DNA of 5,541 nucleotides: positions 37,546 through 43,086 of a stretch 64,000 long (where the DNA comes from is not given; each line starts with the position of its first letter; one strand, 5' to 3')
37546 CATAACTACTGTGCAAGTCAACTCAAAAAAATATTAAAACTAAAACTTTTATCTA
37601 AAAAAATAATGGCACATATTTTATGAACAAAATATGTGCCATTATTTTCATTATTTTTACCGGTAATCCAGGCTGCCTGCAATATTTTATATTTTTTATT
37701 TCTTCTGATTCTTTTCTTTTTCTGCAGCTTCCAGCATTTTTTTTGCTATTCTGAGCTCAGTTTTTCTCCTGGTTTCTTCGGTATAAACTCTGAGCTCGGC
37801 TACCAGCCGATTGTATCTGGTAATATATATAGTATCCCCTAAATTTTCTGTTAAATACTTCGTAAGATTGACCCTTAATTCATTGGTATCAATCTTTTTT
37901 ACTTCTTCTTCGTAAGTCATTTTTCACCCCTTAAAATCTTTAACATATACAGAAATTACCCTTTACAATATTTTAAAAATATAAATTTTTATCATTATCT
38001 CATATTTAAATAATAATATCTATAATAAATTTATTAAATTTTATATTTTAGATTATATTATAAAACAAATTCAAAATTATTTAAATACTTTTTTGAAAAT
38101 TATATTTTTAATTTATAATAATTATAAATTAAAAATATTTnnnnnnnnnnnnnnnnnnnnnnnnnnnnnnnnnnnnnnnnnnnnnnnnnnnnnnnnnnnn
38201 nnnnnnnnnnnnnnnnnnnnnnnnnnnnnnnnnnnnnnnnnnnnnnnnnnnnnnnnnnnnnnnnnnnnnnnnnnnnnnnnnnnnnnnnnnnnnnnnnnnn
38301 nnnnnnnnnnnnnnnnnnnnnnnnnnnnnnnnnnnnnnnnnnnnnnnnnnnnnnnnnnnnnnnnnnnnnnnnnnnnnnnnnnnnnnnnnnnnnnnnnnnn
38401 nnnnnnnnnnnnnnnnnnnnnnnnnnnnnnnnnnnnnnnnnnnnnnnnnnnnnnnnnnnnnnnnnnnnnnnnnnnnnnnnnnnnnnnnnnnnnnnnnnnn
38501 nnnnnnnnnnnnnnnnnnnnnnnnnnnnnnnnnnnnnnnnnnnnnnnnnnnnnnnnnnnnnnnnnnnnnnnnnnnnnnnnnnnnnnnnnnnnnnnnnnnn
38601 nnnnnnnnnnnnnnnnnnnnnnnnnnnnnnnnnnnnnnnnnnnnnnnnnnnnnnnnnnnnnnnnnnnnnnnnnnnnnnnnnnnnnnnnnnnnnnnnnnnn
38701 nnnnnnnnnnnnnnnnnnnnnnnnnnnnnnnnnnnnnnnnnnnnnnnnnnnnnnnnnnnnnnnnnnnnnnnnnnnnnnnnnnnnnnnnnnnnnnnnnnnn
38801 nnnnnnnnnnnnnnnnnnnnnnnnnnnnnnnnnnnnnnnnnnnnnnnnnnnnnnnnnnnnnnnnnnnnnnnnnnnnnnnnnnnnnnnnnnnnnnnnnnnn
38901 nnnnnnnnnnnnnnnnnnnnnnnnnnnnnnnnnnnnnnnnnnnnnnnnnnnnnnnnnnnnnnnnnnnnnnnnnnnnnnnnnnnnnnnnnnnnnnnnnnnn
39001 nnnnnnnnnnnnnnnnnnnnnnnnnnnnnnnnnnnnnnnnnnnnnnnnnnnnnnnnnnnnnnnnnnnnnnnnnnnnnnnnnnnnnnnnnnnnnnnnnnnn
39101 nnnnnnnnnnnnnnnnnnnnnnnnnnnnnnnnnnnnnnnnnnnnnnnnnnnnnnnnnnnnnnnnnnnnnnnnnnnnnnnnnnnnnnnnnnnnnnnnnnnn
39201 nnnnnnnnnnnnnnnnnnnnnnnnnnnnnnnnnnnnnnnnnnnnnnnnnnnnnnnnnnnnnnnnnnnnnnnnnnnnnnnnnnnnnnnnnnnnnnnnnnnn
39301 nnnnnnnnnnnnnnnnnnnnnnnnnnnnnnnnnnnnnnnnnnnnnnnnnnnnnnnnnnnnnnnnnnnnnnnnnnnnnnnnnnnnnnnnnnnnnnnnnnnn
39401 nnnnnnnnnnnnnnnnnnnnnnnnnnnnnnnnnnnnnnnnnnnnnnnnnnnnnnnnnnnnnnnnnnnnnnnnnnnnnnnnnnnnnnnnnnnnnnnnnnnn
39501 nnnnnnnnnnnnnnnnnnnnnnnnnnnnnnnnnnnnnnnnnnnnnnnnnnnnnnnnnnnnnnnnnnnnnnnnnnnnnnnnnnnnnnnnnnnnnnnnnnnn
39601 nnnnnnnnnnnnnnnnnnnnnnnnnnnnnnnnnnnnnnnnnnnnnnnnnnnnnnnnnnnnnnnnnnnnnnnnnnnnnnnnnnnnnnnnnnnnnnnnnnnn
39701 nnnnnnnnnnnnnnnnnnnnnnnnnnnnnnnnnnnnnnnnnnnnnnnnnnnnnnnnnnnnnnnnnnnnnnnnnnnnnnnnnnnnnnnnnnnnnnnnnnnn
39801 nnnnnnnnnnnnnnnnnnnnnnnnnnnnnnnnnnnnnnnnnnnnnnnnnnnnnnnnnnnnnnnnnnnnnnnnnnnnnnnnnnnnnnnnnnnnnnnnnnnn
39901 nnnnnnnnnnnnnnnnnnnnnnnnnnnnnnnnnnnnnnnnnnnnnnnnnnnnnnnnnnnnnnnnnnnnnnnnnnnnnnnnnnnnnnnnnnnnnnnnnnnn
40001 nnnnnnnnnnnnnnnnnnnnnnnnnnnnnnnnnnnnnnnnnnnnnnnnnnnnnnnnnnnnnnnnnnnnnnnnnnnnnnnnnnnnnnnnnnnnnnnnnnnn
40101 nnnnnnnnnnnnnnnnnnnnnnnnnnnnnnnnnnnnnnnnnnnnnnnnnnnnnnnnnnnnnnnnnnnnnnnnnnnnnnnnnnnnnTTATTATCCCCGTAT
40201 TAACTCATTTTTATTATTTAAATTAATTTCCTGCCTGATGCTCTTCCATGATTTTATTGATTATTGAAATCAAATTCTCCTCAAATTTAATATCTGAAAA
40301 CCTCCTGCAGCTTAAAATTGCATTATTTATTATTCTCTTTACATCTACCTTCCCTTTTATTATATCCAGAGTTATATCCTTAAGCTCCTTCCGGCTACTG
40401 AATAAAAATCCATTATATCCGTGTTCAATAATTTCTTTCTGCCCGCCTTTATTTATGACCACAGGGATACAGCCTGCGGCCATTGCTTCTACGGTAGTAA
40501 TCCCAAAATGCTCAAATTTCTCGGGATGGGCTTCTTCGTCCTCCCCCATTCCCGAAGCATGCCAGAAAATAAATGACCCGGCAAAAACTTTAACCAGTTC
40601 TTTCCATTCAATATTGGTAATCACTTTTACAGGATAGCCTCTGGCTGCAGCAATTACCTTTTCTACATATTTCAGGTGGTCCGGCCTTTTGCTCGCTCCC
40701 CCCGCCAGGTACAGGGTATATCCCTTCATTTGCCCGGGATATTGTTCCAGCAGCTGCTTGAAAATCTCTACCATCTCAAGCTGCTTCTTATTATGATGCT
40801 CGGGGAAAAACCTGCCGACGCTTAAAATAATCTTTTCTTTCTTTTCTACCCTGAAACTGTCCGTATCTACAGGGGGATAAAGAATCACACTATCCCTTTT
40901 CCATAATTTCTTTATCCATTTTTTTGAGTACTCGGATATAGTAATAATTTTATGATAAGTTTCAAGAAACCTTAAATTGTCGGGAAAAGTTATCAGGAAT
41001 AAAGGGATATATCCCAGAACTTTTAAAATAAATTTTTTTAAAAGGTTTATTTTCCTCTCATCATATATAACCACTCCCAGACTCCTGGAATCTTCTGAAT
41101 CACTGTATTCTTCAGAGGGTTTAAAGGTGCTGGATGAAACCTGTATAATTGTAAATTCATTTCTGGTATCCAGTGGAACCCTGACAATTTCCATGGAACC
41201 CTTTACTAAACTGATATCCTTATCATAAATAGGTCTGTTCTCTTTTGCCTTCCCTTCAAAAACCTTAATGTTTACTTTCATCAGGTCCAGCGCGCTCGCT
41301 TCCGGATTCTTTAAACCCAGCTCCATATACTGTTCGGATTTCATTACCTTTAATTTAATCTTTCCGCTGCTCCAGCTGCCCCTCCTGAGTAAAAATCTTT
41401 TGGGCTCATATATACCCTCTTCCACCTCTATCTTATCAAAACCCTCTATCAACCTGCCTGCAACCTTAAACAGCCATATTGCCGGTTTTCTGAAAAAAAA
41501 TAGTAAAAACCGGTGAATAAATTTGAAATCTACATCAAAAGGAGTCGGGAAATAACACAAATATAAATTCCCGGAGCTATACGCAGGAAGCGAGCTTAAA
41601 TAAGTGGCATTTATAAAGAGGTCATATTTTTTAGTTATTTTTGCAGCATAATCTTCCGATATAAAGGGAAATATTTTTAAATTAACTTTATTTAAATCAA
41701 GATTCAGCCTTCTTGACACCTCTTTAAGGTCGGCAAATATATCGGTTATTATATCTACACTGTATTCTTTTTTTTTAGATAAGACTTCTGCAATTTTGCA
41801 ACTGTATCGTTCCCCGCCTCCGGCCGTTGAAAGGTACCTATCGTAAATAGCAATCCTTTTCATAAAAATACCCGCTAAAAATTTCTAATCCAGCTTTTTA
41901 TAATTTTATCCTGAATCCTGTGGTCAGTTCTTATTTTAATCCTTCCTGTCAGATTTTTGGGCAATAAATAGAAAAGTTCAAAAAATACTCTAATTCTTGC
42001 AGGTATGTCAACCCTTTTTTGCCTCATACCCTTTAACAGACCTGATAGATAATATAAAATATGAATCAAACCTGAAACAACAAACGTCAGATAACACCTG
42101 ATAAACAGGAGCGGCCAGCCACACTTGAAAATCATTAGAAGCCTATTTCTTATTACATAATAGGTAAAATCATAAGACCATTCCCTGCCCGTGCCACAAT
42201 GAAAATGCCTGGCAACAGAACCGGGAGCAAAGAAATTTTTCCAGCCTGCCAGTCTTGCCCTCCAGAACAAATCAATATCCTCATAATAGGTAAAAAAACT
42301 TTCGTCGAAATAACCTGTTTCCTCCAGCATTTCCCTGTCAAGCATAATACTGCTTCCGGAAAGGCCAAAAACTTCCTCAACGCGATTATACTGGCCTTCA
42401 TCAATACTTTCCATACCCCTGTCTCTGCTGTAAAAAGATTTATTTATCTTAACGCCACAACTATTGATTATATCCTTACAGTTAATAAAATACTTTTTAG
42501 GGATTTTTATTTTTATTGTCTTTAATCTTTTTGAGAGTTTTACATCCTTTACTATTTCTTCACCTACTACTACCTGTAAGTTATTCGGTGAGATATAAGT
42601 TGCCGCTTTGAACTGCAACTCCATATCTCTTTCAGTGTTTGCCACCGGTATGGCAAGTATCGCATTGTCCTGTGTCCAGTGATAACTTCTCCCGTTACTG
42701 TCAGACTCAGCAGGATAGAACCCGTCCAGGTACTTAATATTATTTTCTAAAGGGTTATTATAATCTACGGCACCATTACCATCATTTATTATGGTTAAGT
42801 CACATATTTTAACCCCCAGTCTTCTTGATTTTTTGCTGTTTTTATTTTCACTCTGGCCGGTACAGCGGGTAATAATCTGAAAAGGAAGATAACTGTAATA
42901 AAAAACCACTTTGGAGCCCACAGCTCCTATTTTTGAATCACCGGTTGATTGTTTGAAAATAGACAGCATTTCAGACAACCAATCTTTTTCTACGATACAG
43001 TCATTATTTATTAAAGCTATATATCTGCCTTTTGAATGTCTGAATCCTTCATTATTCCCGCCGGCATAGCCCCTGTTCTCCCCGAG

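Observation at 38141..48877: Seven consecutive glycosyltransferase genes (4 GT2, 3 GT4-like) with one small DMT membrane protein and no canonical initiating phosphoglycosyltransferase, Wzx/Wzy/Wzz or ABC exporter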

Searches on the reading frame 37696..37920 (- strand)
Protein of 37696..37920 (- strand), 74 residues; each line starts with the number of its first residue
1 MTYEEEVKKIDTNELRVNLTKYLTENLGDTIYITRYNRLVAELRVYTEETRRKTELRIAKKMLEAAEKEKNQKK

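Call 19: search_protein_families(library=pfam, proteins=[window:37696-37920:-], max_evalue=5)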
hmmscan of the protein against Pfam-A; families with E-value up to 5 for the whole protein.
window:37696-37920:- (74 aa): 0 families

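Call 42: search_protein_families(library=ncbifam, proteins=[window:37696-37920:-], max_evalue=0.00001)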
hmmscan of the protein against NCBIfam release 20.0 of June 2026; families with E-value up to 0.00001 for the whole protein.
window:37696-37920:- (74 aa): 0 families

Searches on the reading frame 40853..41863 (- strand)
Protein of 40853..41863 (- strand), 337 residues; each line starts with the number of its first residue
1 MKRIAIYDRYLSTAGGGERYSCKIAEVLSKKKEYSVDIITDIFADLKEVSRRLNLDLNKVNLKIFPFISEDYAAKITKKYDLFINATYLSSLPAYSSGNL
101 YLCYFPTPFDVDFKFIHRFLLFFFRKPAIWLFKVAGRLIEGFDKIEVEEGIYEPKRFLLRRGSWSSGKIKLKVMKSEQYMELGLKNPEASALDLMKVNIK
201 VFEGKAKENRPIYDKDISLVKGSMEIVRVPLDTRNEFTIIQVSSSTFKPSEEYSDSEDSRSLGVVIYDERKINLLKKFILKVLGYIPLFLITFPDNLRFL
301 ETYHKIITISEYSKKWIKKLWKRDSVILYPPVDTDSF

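Call 19: search_protein_families(library=pfam, proteins=[window:40853-41863:-], max_evalue=5)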
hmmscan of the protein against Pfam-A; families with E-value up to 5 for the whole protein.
seq(337 aa): 2 families
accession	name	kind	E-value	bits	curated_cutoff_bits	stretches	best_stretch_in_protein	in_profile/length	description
PF13439.12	Glyco_transf_4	-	0.00041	20.8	28.5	2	298-335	129-169/170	Glycosyltransferase Family 4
PF21968.2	TcdA1_RBD_3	-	0.048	14.3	27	1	49-90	12-51/106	TcdA1, receptor binding domain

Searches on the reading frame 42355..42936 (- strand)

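Call 19: search_protein_families(library=pfam, proteins=[window:42355-42936:-], max_evalue=5)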
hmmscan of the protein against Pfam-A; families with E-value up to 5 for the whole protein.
seq(194 aa): 2 families
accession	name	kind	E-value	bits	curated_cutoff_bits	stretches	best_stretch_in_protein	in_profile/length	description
PF12582.13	DUF3757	-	0.0058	17.3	23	1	62-125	6-63/125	Protein of unknown function (DUF3757)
PF17890.6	WW_like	-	0.05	14.1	37.8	1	77-109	7-36/53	Peptidoglycan hydrolase LytB WW-like domain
